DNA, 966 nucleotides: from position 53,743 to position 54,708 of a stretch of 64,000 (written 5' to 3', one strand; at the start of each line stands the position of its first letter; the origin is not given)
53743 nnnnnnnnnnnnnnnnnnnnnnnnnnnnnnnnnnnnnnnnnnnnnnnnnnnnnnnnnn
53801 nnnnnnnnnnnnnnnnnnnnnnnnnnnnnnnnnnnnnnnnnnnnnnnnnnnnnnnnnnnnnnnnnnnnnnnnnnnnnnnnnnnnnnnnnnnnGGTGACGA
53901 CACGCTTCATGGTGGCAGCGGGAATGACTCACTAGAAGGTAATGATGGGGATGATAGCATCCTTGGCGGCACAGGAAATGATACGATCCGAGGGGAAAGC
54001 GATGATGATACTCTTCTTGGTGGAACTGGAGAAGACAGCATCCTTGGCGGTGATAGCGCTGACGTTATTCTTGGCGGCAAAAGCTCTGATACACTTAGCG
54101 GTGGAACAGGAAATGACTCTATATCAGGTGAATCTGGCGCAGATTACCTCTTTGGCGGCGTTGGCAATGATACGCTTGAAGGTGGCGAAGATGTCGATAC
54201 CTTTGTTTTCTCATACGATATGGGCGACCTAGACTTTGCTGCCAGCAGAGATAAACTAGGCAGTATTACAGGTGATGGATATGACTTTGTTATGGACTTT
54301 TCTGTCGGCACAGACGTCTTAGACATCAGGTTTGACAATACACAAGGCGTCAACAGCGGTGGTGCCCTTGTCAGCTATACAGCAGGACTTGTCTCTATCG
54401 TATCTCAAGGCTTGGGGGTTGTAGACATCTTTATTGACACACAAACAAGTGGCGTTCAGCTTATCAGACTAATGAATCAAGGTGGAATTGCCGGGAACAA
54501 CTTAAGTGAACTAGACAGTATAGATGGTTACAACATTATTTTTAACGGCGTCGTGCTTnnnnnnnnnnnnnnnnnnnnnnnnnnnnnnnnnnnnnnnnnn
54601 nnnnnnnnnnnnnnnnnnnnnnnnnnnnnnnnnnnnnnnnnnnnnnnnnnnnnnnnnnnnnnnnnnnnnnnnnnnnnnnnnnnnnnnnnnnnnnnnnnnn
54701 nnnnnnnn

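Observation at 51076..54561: Giant RTX-repeat T1SS-like substrate embedded between hook genes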

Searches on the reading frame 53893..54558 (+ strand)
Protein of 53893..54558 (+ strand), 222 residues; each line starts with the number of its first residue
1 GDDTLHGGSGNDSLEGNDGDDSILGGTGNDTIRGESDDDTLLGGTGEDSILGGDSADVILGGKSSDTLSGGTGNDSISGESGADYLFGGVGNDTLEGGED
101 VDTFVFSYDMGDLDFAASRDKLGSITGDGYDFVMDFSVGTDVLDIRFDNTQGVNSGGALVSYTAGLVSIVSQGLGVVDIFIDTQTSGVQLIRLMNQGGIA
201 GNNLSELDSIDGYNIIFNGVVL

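Call 69: predict_structure(alignment_id=A9)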
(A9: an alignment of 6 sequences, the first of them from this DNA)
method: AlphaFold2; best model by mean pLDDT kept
length: 222 residues; sequences in the alignment: 6
mean_pLDDT: 90.2   pTM: 0.90
mean pLDDT of the five models: 90.2, 89.9, 89.6, 89.3, 89.2
residues with pLDDT >= 90: 146; 70-90: 64; 50-70: 12; < 50: 0
segments of 3 or more residues with pLDDT < 50: none
pLDDT, mean of each block of 10 residues (from residue 1): 93 94 97 94 98 69 84 97 95 95 96 85 89 94 95 84 90 88 77 89 90 93 91
secondary structure, 60 per line:
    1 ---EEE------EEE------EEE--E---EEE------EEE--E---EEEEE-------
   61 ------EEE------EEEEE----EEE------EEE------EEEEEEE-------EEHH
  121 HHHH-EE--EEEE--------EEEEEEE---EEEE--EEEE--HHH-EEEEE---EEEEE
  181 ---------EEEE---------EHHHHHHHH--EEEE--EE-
elements in order: E4-6 E13-15 E22-24 E31-33 E40-42 E49-53 E67-69 E76-80 E85-87 E94-96 E103-109 H119-124 E130-133 E142-148 E152-155 E158-161 E168-172 E176-180 E190-193 H204-211 E214-217
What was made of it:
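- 54196..54558 (+): Cap domain B with the extreme C-terminus '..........'; presumed folding nucleus and T1SS signal region. AF2 model of res 940-1161: pLDDT 90.2, pTM 0.90 (call 69).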

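Call 72: fold_search(model_id=the predicted structure, library=pdb)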
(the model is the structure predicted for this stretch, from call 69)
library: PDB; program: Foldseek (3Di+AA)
matches with E <= 10: 88; with E <= 0.001: 10
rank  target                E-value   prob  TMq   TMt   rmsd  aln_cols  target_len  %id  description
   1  6sus                  2.0e-04  1.00  0.40  0.34  10.7       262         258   22  Crystal structure of RTX domain blocks IV and V of adenylate cyclase toxin from Bordetella pertussis (released 2020-09-16)
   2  2ml3_MODEL_1_A        2.8e-04  0.99  0.28  0.32   9.3       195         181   20  Solution Structure of AlgE6R3 subunit from the Azotobacter vinelandii Mannuronan C5-epimerase (released 2014-10-01)
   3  2zvd_A                3.7e-04  0.93  0.24  0.10  16.5       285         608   20  Crystal structure of Pseudomonas sp. MIS38 lipase in an open conformation (released 2009-11-10)
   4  1h71                  6.4e-04  1.00  0.44  0.23   7.0       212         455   21  Psychrophilic Protease from Pseudoalteromonas 'TAC II 18' (released 2003-02-13)
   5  1k7g                  6.8e-04  1.00  0.47  0.24   6.8       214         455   20  PrtC from Erwinia chrysanthemi (released 2002-10-19)
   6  2zj6                  8.0e-04  0.96  0.26  0.10  16.1       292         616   20  Crystal structure of D337A mutant of Pseudomonas sp. MIS38 lipase (released 2008-12-02)
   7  1kap_P                8.4e-04  1.00  0.46  0.23   6.8       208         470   21  THREE-DIMENSIONAL STRUCTURE OF THE ALKALINE PROTEASE OF PSEUDOMONAS AERUGINOSA: A TWO-DOMAIN PROTEIN WITH A CALCIUM BI (released 1995-10-15)
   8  2zj7                  8.9e-04  0.92  0.22  0.08  14.8       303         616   16  Crystal structure of D157A mutant of Pseudomonas sp. MIS38 lipase (released 2008-12-02)
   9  1smp_A                9.4e-04  1.00  0.48  0.24   6.6       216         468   21  CRYSTAL STRUCTURE OF A COMPLEX BETWEEN SERRATIA MARCESCENS METALLO-PROTEASE AND AN INHIBITOR FROM ERWINIA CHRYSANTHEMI (released 1996-04-03)
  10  2z8z                  9.9e-04  0.89  0.24  0.10  15.7       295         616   19  Crystal structure of a platinum-bound S445C mutant of Pseudomonas sp. MIS38 lipase (released 2007-10-30)
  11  2ml1_MODEL_1_A        1.2e-03  0.98  0.24  0.32  11.2       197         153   22  Solution Structure of AlgE6R1 subunit from the Azotobacter vinelandii Mannuronan C5-epimerase (released 2014-10-01)
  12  3a6z_A                1.2e-03  0.96  0.29  0.12  15.3       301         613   20  Crystal structure of Pseudomonas sp. MIS38 lipase (PML) in the open conformation following dialysis against Ca-free bu (released 2010-05-26)
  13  1k7i                  1.4e-03  1.00  0.47  0.23   6.4       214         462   19  PrtC from Erwinia chrysanthemi: Y228F mutant (released 2002-10-19)
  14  1k7q                  1.9e-03  1.00  0.45  0.23   7.4       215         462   20  PrtC from Erwinia chrysanthemi: E189A mutant (released 2002-10-20)
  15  3hb2                  1.9e-03  1.00  0.45  0.22   6.5       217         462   18  PrtC methionine mutants: M226I (released 2009-08-04)
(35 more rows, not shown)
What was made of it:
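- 54196..54558 (+): Foldseek PDB top hits are CyaA RTX blocks IV-V, AlgE6 R-modules, PML lipase and serralysins (call 72).
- Closest known: RTX. Same: The C-terminal model matches these structures best (call 72).
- Closest known: AlgE mannuronan C5-epimerase R-modules. Same: AlgE6 R1-R3 and the AlgE4 R-module are among the top structural hits (call 72).
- A confident C-terminal model whose best PDB matches are all RTX/cap modules of T1SS substrates: 6sus, 2ml3, 2zvd, 1k7g, 1kap, 1smp, with E 2e-4 to 1e-3 and TMq up to 0.5 (calls 69, 72). The C-terminal architecture is that of T1SS substrates (call 72).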

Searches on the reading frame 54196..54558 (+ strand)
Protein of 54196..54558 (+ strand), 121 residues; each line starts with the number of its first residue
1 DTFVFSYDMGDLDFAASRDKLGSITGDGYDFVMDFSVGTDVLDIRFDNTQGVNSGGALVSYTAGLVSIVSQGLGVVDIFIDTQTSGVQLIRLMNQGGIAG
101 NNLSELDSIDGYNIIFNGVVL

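Call 12: find_homologous_proteins(query=window:54196-54558:+, max_evalue=0.001)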
Query seq(121 aa): 23 candidates shared short words with the query, none scored E <= 0.001.

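Call 23: search_protein_representatives(alignment_id=A1)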
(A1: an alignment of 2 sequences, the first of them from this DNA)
Query: 2 sequences, 128 profile positions. Proteins with E-value up to 0.001 (for the whole library): 5; up to 1e-10: 1; up to 1e-30: 0. The best 5 are listed.
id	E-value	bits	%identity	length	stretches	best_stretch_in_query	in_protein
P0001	9.8e-16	74.9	-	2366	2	1-125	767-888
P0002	2.2e-08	51.1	-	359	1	1-122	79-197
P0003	3.3e-08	50.5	-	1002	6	26-45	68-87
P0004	9.7e-07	45.8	-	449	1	1-125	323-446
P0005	4.5e-04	37.2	-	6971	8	25-45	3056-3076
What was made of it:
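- Tried and rejected: The exhaustive profile search with the two cap domains gave only 5 hits (call 23).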

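Call 34: find_related_loci(query=A5, collection=metagenome_contigs, flank=10000)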
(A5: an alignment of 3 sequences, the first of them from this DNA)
Query A5 (121 aa) in metagenome_contigs; peptide patterns used: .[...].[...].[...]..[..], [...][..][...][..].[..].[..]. (x = any residue, [..] = any of these).
228 stretches matched a pattern, but none encodes a relative of the query by tblastn (E <= 1e-3).

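Call 36: find_encoding_contigs(protein=P0004, flank=10000, max_places=3)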
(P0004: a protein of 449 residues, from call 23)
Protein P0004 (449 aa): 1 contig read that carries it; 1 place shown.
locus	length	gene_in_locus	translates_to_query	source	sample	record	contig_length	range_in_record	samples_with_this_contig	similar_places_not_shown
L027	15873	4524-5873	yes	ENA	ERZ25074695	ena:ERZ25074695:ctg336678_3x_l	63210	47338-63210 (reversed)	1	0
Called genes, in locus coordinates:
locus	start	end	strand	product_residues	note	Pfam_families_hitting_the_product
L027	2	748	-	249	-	?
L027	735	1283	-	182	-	PF00160:Pro_isomerase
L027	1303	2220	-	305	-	PF06629:MipA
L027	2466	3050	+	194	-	PF18306:LDcluster4, PF03641:Lysine_decarbox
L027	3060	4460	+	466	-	-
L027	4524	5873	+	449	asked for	PF00353:HemolysinCabind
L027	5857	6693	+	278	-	PF05050:Methyltransf_21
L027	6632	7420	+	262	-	-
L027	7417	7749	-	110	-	-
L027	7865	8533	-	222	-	PF13560:HTH_31, PF01381:HTH_3, PF12844:HTH_19 (weak), PF13443:HTH_26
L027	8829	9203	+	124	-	PF04956:TrbC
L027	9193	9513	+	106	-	-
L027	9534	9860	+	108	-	-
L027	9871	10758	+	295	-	PF04956:TrbC (weak)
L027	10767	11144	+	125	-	-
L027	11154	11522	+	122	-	-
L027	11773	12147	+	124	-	-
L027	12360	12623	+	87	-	-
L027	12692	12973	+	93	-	-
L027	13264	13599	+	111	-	-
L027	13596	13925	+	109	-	-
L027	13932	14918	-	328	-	PF00275:EPSP_synthase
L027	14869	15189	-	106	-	PF00275:EPSP_synthase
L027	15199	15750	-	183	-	PF22769:DCD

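Call 37: find_encoding_contigs(protein=P0001, flank=10000, max_places=3)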
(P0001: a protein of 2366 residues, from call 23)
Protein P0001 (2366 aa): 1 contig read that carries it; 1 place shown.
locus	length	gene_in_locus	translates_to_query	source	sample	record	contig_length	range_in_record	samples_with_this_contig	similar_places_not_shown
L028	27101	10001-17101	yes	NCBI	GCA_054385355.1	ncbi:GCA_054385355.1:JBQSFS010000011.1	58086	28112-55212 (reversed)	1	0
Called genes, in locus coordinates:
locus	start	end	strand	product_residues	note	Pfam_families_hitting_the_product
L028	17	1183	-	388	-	PF00155:Aminotran_1_2, PF01053:Cys_Met_Meta_PP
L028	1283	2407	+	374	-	-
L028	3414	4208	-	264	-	PF00459:Inositol_P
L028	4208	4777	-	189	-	PF08207:EFP_N, PF01132:EFP, PF09285:Elong-fact-P_C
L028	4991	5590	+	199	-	-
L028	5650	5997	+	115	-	-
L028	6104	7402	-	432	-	-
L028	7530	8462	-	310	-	PF00126:HTH_1, PF03466:LysR_substrate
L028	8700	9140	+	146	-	PF01381:HTH_3, PF12844:HTH_19 (weak), PF13443:HTH_26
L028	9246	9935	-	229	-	-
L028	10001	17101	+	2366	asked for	PF00353:HemolysinCabind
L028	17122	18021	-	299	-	PF00892:EamA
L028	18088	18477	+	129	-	PF00581:Rhodanese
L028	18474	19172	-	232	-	PF13353:Fer4_12, PF04055:Radical_SAM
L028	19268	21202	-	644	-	PF13597:NRDD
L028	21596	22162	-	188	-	PF01174:SNO, PF03575:Peptidase_S51 (faint), PF07685:GATase_3 (weak)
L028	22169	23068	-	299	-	PF01680:SOR_SNZ, PF05690:ThiG (weak)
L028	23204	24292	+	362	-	PF00890:FAD_binding_2 (weak), PF01266:DAO, PF13450:NAD_binding_8 (weak)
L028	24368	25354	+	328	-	PF04055:Radical_SAM, PF13186:SPASM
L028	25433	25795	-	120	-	PF09923:DUF2155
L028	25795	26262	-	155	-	PF02470:MlaD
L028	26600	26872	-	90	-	PF00216:Bac_DNA_binding, PF18291:HU-HIG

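Call 38: find_encoding_contigs(protein=P0002, flank=10000, max_places=3)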
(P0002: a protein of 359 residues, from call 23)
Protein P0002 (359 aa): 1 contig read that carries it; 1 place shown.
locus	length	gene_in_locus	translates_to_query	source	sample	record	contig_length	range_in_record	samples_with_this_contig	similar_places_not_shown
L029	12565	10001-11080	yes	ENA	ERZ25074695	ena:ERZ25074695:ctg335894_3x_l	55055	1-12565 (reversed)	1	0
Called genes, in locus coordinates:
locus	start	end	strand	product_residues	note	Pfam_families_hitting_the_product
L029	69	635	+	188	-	PF00908:dTDP_sugar_isom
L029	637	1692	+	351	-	PF01073:3Beta_HSD, PF01370:Epimerase, PF02719:Polysacc_synt_2, PF04321:RmlD_sub_bind, PF16363:GDP_Man_Dehyd, PF07993:NAD_binding_4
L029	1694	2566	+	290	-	PF01370:Epimerase, PF04321:RmlD_sub_bind, PF16363:GDP_Man_Dehyd, PF02719:Polysacc_synt_2 (weak)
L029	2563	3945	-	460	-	PF00226:DnaJ (faint)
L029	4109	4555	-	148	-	-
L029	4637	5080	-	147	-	PF00383:dCMP_cyt_deam_1, PF14437:MafB19-deam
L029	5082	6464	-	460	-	PF02254:TrkA_N, PF02558:ApbA (faint), PF02737:3HCDH_N (faint), PF03435:Sacchrp_dh_NADP (faint), PF03807:F420_oxidored (faint), PF13241:NAD_binding_7 (faint), PF02254:TrkA_N, PF02080:TrkA_C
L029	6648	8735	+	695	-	-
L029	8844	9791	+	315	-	-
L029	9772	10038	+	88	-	-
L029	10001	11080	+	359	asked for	PF00353:HemolysinCabind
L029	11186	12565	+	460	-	?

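Call 39: search_protein_families(library=pfam, proteins=[L027:3060-4460:+, L027:5857-6693:+, L027:6632-7420:+, L028:9246-9935:-, L028:6104-7402:-, L028:1283-2407:+, L028:4991-5590:+], max_evalue=0.01)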
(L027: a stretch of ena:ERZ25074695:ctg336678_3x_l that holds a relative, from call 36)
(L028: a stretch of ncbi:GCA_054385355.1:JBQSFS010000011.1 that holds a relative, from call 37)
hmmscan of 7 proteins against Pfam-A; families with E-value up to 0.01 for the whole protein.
L027:3060-4460:+ (466 aa): 1 family
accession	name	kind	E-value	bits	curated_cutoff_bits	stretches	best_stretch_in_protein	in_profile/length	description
PF00353.25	HemolysinCabind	-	1e-59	198.4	23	10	227-262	1-36/36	RTX calcium-binding nonapeptide repeat (4 copies)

L027:5857-6693:+ (278 aa): 2 families
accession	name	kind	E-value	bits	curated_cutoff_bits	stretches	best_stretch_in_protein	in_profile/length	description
PF05050.19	Methyltransf_21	-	7.5e-15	55.9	22.7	1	86-253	1-173/173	Methyltransferase FkbM domain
PF02475.24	TRM5-TYW2_MTfase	-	3.2e-05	24.4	28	1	67-134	25-91/164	TRM5/TYW2 methyltransferase domain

L027:6632-7420:+ (262 aa): 1 family
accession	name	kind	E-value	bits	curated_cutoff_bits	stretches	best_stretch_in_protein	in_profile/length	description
PF13640.12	2OG-FeII_Oxy_3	-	0.00062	21.1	27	1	147-236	8-90/98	2OG-Fe(II) oxygenase superfamily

L028:9246-9935:- (229 aa): 3 families
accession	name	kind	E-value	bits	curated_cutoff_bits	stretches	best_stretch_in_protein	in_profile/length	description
PF12697.13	Abhydrolase_6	-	0.00011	23.4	26.3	1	7-214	1-211/217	Alpha/beta hydrolase family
PF00561.26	Abhydrolase_1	-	0.0012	19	25.8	0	7-41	3-39/245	alpha/beta hydrolase fold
PF08386.16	Abhydrolase_4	-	0.0019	18.7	21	1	165-225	32-91/103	TAP-like protein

L028:6104-7402:- (432 aa): 0 families

L028:1283-2407:+ (374 aa): 0 families

L028:4991-5590:+ (199 aa): 0 families
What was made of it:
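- Distant family members are not near flagellar genes (calls 36-39). Family members lie away from flagellar genes (calls 36-39).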

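Call 49: search_solved_structures(query=A4, max_evalue=10, show_alignments=2)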
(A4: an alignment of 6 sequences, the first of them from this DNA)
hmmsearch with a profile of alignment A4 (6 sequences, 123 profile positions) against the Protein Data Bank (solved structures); distinct sequences matched with E-value up to 10: 2.
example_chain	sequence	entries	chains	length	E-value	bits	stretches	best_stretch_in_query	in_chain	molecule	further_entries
2cx6_A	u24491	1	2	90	0.12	15.7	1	5-43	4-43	Hypothetical protein yhcO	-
2ml2_A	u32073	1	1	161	1.6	12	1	17-47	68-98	Poly(beta-D-mannuronate) C5 epimerase 6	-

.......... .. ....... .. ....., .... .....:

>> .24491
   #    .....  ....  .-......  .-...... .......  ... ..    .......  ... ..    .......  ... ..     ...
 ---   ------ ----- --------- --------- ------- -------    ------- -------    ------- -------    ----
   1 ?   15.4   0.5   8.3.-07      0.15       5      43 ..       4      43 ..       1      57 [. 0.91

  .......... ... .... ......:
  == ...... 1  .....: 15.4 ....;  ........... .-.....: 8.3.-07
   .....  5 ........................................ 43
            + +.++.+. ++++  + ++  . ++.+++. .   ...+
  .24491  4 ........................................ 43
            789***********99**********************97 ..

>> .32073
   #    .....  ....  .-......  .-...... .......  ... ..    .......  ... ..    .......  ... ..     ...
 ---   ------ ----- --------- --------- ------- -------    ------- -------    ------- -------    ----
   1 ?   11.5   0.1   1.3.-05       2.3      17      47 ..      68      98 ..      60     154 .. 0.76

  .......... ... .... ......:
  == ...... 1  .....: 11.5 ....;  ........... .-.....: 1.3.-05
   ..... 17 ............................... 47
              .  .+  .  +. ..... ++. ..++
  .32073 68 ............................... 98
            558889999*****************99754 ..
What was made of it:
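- Closest known: AlgE mannuronan C5-epimerase R-modules. Same: There is also a weak sequence hit to 2ml2 (call 49).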

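Call 67: search_protein_families(library=ncbifam, proteins=[window:54196-54558:+], max_evalue=10)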
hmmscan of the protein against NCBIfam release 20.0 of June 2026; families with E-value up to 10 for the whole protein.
seq(121 aa): 0 families

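Call 68: search_protein_families(library=pfam, proteins=[window:54196-54558:+], max_evalue=10)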
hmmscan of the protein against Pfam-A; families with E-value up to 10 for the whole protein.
seq(121 aa): 0 families
